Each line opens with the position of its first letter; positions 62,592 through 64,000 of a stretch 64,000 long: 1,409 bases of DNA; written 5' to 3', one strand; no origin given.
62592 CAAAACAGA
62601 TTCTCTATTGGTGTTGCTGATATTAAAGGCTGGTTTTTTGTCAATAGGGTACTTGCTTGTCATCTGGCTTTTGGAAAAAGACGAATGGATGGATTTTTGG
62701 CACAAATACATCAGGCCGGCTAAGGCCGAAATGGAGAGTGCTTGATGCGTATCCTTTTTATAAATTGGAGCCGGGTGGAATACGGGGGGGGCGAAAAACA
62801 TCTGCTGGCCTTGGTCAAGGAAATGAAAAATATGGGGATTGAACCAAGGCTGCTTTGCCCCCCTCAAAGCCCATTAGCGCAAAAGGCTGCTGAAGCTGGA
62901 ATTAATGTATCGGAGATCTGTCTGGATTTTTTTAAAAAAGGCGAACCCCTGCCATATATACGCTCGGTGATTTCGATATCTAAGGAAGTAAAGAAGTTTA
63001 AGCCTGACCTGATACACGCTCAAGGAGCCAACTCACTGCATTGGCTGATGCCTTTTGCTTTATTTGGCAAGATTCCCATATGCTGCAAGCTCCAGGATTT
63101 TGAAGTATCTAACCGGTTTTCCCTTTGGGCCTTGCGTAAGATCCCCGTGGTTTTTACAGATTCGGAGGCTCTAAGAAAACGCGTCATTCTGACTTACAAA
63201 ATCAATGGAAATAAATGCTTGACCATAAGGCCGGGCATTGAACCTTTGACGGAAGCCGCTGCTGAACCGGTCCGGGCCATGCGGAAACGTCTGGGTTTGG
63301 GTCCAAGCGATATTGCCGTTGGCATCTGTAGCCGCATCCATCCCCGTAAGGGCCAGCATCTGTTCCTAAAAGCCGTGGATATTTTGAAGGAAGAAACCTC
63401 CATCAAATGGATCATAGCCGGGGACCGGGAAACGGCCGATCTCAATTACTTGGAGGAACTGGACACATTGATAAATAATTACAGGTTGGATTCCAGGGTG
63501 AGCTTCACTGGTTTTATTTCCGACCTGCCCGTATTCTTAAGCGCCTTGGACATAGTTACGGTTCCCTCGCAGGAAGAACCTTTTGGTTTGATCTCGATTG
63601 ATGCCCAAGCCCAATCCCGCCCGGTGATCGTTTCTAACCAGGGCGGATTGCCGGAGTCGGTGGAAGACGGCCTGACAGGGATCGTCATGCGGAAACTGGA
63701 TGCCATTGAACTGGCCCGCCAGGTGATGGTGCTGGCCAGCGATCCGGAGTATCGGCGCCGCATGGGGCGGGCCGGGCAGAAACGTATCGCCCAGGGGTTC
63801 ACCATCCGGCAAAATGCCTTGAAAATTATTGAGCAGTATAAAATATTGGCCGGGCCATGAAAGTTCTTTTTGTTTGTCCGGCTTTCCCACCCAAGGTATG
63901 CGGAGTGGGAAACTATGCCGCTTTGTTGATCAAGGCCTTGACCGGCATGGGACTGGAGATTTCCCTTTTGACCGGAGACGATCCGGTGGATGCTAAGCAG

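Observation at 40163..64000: Methyltransferase-dense surface-glycan locus: seven SAM MTases (three Trm112-zinc-ribbon fusions), two Wzx flippases, nine glycosyltransferases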

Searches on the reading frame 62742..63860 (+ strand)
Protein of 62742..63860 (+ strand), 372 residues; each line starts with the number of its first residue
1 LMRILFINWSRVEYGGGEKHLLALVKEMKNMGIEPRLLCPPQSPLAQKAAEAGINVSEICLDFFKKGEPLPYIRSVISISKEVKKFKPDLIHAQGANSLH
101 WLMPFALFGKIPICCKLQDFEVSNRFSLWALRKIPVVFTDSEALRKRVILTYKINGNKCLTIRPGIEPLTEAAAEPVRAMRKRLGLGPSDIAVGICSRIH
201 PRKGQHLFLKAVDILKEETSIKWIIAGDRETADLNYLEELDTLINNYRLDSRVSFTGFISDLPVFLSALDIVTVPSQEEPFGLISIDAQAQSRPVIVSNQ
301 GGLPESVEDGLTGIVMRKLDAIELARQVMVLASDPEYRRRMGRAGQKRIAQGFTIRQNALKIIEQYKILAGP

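Call 5: search_protein_families(library=pfam, proteins=[window:62742-63860:+], max_evalue=0.01)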
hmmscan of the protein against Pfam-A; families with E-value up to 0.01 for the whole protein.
window:62742-63860:+ (372 aa): 7 families
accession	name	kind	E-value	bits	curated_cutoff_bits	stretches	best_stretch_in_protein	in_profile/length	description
PF00534.26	Glycos_transf_1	-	3.8e-31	108.4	26.4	1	181-348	6-172/172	Glycosyl transferases group 1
PF13692.12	Glyco_trans_1_4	-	9.3e-27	94.5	27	1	193-334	4-142/142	Glycosyl transferases group 1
PF13439.12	Glyco_transf_4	-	1.8e-15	57.8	28.5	1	14-167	1-167/170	Glycosyltransferase Family 4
PF13579.12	Glyco_trans_4_4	-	7.1e-08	33.4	29.7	1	15-122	1-106/158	Glycosyl transferase 4-like domain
PF13477.12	Glyco_trans_4_2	-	2.1e-07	31.7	23.4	1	17-105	9-92/139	Glycosyl transferase 4-like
PF20706.3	GT4-conflict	-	3e-06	26.9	26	1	189-314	196-327/385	Family 4 Glycosyltransferase in conflict systems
PF13524.12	Glyco_trans_1_2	-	0.00015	22.2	25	1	289-363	71-143/144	Glycosyl transferase-like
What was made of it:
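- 62745..63860 (+): GT4f. Glycos_transf_1 108 bits (call 5).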

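Call 17: find_encoding_contigs(protein=window:62745-63860:+, flank=10000, max_places=4)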
Protein window:62745-63860:+ (371 aa): 1 contig read that carries it; 1 place shown.
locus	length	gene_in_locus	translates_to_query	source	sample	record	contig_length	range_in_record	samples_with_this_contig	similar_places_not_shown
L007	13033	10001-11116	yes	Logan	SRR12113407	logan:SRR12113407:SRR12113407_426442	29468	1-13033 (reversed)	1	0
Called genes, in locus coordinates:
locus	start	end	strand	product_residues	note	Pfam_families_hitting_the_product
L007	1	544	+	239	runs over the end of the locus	PF13578:Methyltransf_24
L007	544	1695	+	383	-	PF13439:Glyco_transf_4, PF20706:GT4-conflict, PF00534:Glycos_transf_1, PF13692:Glyco_trans_1_4, PF13524:Glyco_trans_1_2 (weak)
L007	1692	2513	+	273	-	PF01209:Ubie_methyltran (weak), PF13489:Methyltransf_23, PF05175:MTS (weak), PF13847:Methyltransf_31, PF08241:Methyltransf_11, PF08242:Methyltransf_12, PF13649:Methyltransf_25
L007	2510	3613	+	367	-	PF13692:Glyco_trans_1_4, PF00534:Glycos_transf_1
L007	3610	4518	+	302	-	PF13489:Methyltransf_23, PF13847:Methyltransf_31, PF08241:Methyltransf_11, PF08242:Methyltransf_12, PF13649:Methyltransf_25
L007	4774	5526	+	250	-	PF01209:Ubie_methyltran (weak), PF13489:Methyltransf_23, PF13847:Methyltransf_31, PF08241:Methyltransf_11, PF08242:Methyltransf_12, PF13649:Methyltransf_25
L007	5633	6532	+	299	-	PF13847:Methyltransf_31 (weak), PF08241:Methyltransf_11, PF08242:Methyltransf_12, PF13649:Methyltransf_25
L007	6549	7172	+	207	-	-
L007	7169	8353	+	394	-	PF20706:GT4-conflict, PF00534:Glycos_transf_1, PF13692:Glyco_trans_1_4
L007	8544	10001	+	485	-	PF01943:Polysacc_synt, PF13440:Polysacc_synt_3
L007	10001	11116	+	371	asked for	PF13439:Glyco_transf_4, PF13477:Glyco_trans_4_2 (weak), PF13579:Glyco_trans_4_4 (weak), PF20706:GT4-conflict (weak), PF00534:Glycos_transf_1, PF13692:Glyco_trans_1_4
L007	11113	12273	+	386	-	PF13439:Glyco_transf_4, PF13579:Glyco_trans_4_4 (weak), PF00534:Glycos_transf_1 (weak), PF13692:Glyco_trans_1_4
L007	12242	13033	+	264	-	?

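Call 72: search_protein_families(library=padloc, proteins=[window:62745-63857:+], max_evalue=0.001)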
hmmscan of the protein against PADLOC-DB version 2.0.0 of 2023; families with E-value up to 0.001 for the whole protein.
window:62745-63857:+ (371 aa): 0 families
